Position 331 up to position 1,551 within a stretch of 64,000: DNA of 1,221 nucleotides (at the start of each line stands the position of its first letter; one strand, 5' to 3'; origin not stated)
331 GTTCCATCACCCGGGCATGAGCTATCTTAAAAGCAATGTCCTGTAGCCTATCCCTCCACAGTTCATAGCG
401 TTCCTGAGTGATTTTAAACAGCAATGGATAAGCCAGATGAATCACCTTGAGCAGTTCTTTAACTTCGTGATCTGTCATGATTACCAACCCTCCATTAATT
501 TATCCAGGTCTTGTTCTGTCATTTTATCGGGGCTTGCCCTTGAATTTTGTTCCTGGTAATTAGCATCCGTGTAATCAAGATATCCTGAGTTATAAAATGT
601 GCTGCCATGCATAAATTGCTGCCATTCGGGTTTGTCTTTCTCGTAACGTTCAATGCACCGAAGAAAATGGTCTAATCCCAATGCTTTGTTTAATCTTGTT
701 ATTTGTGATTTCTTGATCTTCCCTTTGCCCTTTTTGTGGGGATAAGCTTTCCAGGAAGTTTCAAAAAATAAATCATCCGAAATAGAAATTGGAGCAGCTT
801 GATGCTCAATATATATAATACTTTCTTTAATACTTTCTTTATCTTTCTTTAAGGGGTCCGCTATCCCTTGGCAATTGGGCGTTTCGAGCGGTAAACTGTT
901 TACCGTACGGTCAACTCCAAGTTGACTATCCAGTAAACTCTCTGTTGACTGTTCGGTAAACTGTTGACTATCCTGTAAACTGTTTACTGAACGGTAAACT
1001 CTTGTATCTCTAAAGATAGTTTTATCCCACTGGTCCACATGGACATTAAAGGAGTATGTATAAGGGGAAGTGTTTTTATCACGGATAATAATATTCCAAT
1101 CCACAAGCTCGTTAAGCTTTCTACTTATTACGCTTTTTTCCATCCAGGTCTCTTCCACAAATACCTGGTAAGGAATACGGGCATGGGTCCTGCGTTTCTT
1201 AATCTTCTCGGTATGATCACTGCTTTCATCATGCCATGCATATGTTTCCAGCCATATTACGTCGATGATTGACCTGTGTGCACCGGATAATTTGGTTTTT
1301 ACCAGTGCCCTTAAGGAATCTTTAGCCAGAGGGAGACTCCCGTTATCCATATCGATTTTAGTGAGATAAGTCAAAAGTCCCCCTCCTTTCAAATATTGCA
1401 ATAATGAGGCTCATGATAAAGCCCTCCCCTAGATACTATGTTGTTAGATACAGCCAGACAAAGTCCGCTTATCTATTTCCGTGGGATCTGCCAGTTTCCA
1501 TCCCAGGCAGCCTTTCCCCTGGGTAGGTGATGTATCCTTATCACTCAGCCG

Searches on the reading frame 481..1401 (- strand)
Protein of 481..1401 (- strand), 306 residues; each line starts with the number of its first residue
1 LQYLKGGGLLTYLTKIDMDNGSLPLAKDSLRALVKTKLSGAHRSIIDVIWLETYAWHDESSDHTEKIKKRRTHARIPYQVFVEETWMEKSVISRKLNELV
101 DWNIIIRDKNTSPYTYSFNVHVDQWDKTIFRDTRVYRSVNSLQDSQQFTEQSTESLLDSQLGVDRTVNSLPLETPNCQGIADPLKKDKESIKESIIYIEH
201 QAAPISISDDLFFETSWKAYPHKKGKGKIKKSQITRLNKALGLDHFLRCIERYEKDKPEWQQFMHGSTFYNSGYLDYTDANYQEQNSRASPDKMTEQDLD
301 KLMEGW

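Call 47: search_protein_families(library=pfam, proteins=[window:481-1401:-], max_evalue=0.00001)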
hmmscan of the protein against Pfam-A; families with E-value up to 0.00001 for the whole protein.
window:481-1401:- (306 aa): 1 family
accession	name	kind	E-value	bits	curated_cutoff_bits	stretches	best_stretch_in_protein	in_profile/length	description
PF04492.19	Phage_rep_O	-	1.3e-11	45.3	28.7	1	15-125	2-95/95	Bacteriophage replication protein O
